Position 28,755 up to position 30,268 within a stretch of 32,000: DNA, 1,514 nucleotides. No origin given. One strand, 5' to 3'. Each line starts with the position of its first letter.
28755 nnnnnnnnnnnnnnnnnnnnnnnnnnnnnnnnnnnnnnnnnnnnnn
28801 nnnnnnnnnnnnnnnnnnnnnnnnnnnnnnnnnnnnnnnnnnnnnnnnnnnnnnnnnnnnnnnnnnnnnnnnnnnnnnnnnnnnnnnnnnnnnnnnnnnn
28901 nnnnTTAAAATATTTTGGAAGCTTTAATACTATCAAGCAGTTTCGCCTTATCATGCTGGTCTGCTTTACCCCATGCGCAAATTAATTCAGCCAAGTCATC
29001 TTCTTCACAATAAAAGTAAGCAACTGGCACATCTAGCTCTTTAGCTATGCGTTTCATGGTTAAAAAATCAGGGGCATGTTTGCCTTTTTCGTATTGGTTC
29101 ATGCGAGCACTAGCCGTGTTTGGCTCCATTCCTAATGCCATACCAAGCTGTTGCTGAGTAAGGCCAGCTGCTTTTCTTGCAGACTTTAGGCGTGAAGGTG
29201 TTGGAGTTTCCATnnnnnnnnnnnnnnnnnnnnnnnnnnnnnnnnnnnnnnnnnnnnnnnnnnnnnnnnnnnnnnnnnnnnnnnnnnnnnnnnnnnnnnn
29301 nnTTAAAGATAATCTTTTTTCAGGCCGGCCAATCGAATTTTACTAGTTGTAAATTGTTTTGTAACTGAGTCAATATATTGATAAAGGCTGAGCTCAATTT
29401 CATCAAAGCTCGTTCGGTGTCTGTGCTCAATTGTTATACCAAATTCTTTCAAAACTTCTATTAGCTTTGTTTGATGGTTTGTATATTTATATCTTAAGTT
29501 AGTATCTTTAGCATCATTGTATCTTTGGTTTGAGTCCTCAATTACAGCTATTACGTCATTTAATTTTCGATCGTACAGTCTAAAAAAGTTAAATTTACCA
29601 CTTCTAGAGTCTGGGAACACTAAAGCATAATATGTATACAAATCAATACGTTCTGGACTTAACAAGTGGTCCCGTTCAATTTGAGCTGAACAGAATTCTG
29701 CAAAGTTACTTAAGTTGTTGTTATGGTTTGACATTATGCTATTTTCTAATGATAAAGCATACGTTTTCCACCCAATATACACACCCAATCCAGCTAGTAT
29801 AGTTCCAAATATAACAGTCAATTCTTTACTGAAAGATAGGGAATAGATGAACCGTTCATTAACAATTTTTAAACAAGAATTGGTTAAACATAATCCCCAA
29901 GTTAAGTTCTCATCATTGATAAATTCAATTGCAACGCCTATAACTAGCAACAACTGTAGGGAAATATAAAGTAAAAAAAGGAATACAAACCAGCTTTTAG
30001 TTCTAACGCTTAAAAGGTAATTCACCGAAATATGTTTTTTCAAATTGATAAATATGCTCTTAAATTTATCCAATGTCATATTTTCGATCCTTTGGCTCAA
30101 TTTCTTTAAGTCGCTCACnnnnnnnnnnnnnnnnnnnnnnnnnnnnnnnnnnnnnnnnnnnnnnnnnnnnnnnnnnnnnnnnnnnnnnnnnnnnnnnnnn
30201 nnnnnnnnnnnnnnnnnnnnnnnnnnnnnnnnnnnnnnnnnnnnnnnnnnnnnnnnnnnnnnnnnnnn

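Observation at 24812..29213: XRE regulator plus 1346-aa NACHT-like STAND NTPase with a C-terminal PD-(D/E)xK-like domain: candidate undescribed antiphage module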

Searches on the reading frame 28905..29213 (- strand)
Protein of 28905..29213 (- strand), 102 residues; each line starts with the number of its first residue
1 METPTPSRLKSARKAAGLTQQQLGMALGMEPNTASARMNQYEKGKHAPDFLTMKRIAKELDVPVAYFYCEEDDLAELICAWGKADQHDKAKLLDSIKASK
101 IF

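Call 4: search_protein_families(library=pfam, proteins=[window:28905-29213:-], max_evalue=0.1)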
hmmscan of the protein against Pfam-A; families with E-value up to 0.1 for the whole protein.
window:28905-29213:- (102 aa): 6 families
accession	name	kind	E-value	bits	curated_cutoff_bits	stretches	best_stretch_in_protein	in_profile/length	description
PF01381.28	HTH_3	-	6.1e-11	42.6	23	1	9-67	1-55/55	Helix-turn-helix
PF12844.13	HTH_19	-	4e-07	30.3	30.2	1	8-65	3-56/64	Helix-turn-helix domain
PF13560.12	HTH_31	-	4.6e-06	27.3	27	1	8-63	5-57/64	Helix-turn-helix domain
PF13412.12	HTH_24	-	0.0047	16.9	21.9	1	13-43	13-43/48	Winged helix-turn-helix DNA-binding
PF12802.13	MarR_2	-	0.023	15.3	27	0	16-43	18-46/61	MarR family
PF20432.4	Xre-like-HTH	-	0.039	14.7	25.8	0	11-39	17-43/63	Antitoxin Xre-like helix-turn-helix domain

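Call 5: search_protein_families(library=padloc, proteins=[window:28905-29213:-], max_evalue=0.1)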
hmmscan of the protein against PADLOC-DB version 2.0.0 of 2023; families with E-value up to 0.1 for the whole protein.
window:28905-29213:- (102 aa): 16 families
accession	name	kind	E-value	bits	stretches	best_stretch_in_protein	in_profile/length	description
PDLC03667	Control_protein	-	6.5e-31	104.7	1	6-96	3-93/101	control protein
PDLC03952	RmrA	-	1.2e-12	45.5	1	5-73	23-87/395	-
PDLC03947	RmrA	-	6.4e-11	39.7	1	3-76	10-79/383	-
PDLC03949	RmrA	-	7.4e-11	39.5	1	5-72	3-66/363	-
PDLC03951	RmrA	-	5e-10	36.9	1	5-68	9-68/400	-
PDLC03954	RmrA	-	1.9e-09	34.9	1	5-72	11-74/380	-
PDLC03944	RmrA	-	2.5e-09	34.7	1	6-72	8-70/384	-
PDLC03955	RmrA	-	3e-08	31.3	1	5-70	21-82/371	-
PDLC03946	RmrA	-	3.3e-08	30.6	1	7-73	5-67/357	-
PDLC03948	RmrA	-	5.7e-08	30.1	1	5-70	9-70/397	-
PDLC02926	HTH_VI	-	1.4e-07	29.6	1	9-73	6-66/92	-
PDLC04142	capH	-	7e-07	28.3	1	1-73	3-70/103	capH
PDLC03956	RmrA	-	9.1e-07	26.3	1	5-72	9-73/399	-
PDLC03953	RmrA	-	2.6e-06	24.9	1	3-75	4-72/373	-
PDLC03945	RmrA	-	0.00039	17.7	1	7-72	5-66/394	-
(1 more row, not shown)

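Call 6: search_protein_families(library=ncbifam, proteins=[window:28905-29213:-], max_evalue=0.1)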
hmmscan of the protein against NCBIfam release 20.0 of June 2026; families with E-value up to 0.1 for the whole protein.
window:28905-29213:- (102 aa): 11 families
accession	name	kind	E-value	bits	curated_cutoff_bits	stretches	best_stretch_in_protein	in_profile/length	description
NF041951.1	phage_RstR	subfamily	3.6e-10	40.1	80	1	7-73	5-67/108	RstR family transcriptional repressor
TIGR03070.1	couple_hipB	subfamily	7.5e-05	22.6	71.65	1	9-55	7-49/58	type II toxin-antitoxin system Y4mF family antitoxin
NF052239.1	antitox_spr1629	equivalog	0.00026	20.2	335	1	8-72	6-66/377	spr1629 family repressor/antitoxin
TIGR03830.1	CxxCG_CxxCG_HTH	subfamily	0.0003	20.6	61.8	1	5-50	66-107/127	type II TA system antitoxin MqsA family protein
TIGR00270.2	TIGR00270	equivalog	0.00054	19.8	110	1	8-63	79-130/159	multiprotein bridging factor aMBF1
TIGR02612.1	mob_myst_A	hypoth_equivalog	0.00073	19.4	122.6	1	3-80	24-99/150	mobile mystery protein A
NF047948.1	male_kill_WMK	equivalog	0.007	15.8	300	1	8-75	166-236/300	WO male-killing family protein Wmk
NF007257.0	PRK09706.1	subfamily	0.015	15.1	101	1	7-66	8-63/135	transcriptional repressor DicA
NF007408.0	PRK09943.1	equivalog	0.033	13.8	211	1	7-73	10-72/185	HTH-type transcriptional regulator PuuR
NF010465.0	PRK13890.1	equivalog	0.036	14.2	96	1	35-74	32-70/121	conjugal transfer protein TrbA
NF047542.1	telomere_Tap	equivalog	0.067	11.9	600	1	3-52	16-61/695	telomere-associated protein Tap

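Call 74: search_solved_structures(query=window:28908-29213:-, max_evalue=0.001, show_alignments=1)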
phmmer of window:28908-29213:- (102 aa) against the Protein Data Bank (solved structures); distinct sequences matched with E-value up to 0.001: 2.
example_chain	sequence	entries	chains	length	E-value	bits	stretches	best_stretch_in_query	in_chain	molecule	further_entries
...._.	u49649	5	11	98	5.4e-26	93.9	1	8-92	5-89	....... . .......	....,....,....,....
4o8b_A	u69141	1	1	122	4.7e-22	81.3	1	7-83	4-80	Uncharacterized protein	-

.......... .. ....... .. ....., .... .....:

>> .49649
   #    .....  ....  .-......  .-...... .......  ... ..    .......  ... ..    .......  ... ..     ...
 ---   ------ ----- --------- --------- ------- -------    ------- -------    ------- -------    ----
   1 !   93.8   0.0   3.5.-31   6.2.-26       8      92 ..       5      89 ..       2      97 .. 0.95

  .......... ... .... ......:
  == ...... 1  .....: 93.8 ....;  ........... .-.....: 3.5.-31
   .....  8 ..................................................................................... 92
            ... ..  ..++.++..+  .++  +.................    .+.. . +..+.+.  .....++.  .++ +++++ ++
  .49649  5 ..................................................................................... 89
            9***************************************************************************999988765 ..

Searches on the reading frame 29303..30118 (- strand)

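Call 4: search_protein_families(library=pfam, proteins=[window:29303-30118:-], max_evalue=0.1)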
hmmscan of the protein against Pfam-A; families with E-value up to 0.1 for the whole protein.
window:29303-30118:- (271 aa): 0 families

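Call 5: search_protein_families(library=padloc, proteins=[window:29303-30118:-], max_evalue=0.1)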
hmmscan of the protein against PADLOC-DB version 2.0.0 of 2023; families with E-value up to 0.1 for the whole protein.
window:29303-30118:- (271 aa): 1 family
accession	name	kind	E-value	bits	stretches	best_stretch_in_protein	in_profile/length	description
PDLC02912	2TM_IV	-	3.2e-52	175.3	1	43-270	10-234/235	-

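Call 6: search_protein_families(library=ncbifam, proteins=[window:29303-30118:-], max_evalue=0.1)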
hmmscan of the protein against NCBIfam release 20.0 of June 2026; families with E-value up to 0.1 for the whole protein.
window:29303-30118:- (271 aa): 2 families
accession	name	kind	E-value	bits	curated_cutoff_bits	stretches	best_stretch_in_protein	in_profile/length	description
NF038235.1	retron_Ec48_2TM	equivalog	7.7e-75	251.2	65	1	45-259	9-218/219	retron Ec48 family effector membrane protein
NF045778.1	gas_vesic_GvpL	equivalog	0.086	12.5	200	0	187-266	35-114/260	gas vesicle protein GvpL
